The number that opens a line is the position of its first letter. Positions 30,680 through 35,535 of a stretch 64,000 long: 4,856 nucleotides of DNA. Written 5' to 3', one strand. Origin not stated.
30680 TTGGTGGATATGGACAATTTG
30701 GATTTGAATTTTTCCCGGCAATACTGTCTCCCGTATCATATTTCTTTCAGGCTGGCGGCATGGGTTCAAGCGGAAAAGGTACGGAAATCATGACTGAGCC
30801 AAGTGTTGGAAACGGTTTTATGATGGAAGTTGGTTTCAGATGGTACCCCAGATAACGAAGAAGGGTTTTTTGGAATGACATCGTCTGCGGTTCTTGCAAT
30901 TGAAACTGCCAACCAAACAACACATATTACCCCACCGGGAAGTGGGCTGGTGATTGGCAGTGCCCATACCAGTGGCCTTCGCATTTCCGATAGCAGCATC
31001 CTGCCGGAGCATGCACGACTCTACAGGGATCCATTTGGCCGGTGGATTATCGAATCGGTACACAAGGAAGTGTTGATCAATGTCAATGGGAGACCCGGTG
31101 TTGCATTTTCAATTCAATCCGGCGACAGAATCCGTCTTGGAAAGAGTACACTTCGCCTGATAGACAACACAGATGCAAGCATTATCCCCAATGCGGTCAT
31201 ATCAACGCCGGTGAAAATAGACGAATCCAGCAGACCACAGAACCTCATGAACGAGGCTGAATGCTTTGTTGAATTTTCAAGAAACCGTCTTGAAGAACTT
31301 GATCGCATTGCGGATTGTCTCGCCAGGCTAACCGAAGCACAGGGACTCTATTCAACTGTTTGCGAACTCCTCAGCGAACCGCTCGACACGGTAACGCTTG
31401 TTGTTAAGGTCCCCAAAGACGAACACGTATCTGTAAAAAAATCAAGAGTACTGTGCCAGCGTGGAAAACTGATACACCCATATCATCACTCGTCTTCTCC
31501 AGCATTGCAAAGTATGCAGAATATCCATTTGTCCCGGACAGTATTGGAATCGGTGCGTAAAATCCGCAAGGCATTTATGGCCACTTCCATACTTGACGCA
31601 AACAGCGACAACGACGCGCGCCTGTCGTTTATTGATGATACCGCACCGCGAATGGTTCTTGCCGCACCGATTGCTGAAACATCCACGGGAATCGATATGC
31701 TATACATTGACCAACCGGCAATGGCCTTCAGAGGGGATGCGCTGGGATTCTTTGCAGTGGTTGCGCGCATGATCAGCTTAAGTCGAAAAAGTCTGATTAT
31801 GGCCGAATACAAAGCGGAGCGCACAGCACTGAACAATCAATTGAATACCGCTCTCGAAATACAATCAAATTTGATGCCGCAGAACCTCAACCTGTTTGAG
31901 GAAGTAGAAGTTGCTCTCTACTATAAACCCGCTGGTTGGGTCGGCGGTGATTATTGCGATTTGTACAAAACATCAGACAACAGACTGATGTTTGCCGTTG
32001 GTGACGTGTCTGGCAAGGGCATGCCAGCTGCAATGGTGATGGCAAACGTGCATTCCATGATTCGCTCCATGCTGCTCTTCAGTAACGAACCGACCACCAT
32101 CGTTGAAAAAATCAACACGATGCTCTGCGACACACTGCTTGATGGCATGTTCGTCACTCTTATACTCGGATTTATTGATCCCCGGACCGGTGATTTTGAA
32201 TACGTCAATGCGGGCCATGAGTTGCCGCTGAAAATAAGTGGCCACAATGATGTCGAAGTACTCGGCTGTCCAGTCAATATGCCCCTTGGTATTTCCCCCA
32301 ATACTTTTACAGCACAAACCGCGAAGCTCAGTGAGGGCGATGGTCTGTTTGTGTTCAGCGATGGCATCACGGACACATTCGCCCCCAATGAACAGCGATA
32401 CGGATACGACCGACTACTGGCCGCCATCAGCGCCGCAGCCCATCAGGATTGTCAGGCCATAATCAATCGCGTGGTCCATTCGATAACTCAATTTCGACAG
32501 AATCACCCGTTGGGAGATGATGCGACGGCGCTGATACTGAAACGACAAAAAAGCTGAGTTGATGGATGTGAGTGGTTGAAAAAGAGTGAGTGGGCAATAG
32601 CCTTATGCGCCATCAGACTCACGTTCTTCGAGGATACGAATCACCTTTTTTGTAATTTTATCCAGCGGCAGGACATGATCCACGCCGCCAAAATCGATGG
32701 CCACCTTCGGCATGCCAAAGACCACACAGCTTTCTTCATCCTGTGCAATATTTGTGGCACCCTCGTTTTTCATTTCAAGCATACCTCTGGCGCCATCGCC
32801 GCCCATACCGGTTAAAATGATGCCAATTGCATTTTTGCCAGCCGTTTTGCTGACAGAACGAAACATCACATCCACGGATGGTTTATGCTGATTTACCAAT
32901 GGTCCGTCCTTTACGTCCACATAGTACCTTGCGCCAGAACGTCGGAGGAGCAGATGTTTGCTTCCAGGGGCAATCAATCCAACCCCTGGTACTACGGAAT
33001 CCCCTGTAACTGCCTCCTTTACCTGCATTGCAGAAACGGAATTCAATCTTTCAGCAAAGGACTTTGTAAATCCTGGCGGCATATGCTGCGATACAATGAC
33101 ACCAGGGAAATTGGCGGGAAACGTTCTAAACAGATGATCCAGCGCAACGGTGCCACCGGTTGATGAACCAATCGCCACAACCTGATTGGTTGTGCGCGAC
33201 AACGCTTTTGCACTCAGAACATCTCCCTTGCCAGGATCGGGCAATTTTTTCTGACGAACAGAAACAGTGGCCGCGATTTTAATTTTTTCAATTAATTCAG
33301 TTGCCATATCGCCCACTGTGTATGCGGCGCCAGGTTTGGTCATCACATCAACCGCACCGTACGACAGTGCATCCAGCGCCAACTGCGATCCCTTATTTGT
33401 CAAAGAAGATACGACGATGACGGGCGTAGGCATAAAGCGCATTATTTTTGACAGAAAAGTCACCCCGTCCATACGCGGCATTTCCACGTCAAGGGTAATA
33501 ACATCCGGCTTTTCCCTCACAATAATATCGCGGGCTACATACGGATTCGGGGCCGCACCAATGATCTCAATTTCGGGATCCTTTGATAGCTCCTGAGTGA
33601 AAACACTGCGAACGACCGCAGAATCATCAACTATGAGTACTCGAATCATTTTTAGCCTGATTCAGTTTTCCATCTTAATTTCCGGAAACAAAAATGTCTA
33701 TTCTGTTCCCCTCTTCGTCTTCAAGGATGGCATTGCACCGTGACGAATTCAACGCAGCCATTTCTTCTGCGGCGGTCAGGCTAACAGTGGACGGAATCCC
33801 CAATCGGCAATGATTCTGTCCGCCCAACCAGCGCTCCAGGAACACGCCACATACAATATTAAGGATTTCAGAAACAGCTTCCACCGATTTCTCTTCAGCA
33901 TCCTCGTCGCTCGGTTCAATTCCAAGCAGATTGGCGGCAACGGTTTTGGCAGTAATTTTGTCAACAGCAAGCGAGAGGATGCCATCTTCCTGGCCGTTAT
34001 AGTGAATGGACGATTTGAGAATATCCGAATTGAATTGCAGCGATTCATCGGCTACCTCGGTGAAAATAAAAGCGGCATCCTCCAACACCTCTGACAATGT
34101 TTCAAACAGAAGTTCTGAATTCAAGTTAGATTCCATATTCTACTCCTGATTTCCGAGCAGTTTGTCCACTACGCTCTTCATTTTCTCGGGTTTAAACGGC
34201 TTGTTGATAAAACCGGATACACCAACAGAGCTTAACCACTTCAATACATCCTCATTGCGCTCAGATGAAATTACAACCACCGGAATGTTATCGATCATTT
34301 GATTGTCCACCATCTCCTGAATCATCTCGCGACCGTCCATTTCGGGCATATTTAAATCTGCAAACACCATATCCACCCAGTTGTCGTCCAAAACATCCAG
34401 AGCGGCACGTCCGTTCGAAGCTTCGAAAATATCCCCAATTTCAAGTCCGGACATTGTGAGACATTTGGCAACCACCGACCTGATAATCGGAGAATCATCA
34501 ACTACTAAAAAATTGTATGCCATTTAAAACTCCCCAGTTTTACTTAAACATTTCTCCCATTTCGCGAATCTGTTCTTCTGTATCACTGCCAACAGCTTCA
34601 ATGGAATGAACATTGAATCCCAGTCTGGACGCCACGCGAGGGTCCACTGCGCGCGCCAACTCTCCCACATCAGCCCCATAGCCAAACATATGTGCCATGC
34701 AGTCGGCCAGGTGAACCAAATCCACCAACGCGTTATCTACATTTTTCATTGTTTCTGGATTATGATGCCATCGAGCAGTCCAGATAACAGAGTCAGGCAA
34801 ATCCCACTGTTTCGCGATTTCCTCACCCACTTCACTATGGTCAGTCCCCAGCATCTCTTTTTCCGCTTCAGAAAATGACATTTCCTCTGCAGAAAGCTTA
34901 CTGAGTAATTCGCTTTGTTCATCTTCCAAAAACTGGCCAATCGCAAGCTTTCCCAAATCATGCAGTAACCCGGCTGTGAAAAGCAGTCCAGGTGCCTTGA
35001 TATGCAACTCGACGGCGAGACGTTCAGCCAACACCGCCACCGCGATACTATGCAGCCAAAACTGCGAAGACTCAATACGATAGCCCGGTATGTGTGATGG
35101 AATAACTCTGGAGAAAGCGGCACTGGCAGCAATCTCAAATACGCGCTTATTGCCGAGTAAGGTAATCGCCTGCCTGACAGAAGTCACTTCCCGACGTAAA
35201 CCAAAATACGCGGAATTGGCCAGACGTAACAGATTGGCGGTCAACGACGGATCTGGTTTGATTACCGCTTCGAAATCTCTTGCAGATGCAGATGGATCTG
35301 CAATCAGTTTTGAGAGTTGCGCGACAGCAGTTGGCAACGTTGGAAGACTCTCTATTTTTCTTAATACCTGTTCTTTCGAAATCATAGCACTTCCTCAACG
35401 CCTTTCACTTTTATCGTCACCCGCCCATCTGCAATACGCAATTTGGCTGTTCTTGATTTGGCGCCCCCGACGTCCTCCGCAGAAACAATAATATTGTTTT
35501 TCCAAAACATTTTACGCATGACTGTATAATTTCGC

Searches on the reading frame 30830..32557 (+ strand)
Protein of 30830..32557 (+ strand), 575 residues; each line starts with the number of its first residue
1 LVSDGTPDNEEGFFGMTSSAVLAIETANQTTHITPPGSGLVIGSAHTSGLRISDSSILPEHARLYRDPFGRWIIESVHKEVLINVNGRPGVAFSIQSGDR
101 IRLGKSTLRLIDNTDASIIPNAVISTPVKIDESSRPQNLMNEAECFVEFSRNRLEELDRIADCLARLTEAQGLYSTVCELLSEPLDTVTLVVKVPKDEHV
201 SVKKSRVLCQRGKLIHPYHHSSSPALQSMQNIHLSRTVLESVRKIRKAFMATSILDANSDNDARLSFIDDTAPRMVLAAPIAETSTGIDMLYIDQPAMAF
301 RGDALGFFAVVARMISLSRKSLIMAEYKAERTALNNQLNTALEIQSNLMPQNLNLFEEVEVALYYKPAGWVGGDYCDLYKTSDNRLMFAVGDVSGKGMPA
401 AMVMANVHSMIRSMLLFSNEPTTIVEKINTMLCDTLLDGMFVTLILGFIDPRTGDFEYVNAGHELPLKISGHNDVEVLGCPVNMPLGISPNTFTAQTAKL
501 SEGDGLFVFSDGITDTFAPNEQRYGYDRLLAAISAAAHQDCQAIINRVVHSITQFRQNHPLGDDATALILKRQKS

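Call 30: search_protein_families(library=pfam, proteins=[window:30830-32557:+], max_evalue=0.001)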
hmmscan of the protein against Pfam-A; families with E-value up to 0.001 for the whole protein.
window:30830-32557:+ (575 aa): 3 families
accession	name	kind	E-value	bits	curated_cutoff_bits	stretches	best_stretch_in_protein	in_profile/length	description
PF07228.17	SpoIIE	-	3.8e-48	164.4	25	1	382-572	1-191/192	Stage II sporulation protein E (SpoIIE)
PF00498.31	FHA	-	9.6e-06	26.4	20.7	1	41-104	2-67/67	FHA domain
PF16697.10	Yop-YscD_cpl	-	2e-05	25.2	33.2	1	38-112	17-92/94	Inner membrane component of T3SS, cytoplasmic domain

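Call 96: search_protein_families(library=ncbifam, proteins=[window:30830-32557:+], max_evalue=0.00001)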
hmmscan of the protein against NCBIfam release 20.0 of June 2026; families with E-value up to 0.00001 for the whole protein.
window:30830-32557:+ (575 aa): 2 families
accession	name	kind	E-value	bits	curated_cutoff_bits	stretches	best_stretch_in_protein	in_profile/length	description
NF045505.1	RR_RssB_Pseudo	equivalog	2.9e-13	49.7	700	1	327-534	145-358/394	two-component system response regulator RssB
TIGR02865.1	spore_II_E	equivalog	9.4e-13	47.1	490.8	1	358-571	553-762/764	stage II sporulation protein E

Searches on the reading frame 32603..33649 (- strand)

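Call 30: search_protein_families(library=pfam, proteins=[window:32603-33649:-], max_evalue=0.001)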
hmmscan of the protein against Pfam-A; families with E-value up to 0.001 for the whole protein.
window:32603-33649:- (348 aa): 2 families
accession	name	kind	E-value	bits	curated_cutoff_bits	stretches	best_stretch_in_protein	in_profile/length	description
PF01339.22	CheB_methylest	-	1.5e-63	214.1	24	1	158-335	1-173/174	CheB methylesterase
PF00072.30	Response_reg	-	5.3e-20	72.1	30.2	1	4-108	1-102/111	Response regulator receiver domain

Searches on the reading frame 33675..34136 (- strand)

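Call 30: search_protein_families(library=pfam, proteins=[window:33675-34136:-], max_evalue=0.001)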
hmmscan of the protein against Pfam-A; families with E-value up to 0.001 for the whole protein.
window:33675-34136:- (153 aa): 1 family
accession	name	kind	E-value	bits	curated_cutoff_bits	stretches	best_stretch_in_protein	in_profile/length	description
PF13690.11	CheX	-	1.5e-11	44.7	27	1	43-121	4-76/94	Chemotaxis phosphatase CheX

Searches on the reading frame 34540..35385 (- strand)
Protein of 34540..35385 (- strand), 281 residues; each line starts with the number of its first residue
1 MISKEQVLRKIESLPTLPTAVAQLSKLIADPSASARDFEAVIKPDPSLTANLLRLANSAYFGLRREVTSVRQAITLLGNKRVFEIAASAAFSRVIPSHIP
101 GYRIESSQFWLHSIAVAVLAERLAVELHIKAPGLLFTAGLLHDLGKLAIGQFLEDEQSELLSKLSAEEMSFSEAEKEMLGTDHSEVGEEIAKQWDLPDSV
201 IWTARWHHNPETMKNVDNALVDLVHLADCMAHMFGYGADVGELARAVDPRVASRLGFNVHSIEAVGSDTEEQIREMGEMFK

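Call 30: search_protein_families(library=pfam, proteins=[window:34540-35385:-], max_evalue=0.001)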
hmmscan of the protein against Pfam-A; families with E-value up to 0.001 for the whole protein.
window:34540-35385:- (281 aa): 2 families
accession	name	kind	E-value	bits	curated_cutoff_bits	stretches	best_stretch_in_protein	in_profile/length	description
PF08668.18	HDOD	-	2.4e-60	203.9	22.9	1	14-210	1-196/196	HDOD domain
PF01966.28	HD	-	2.7e-15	57.1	22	1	112-229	4-112/116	HD domain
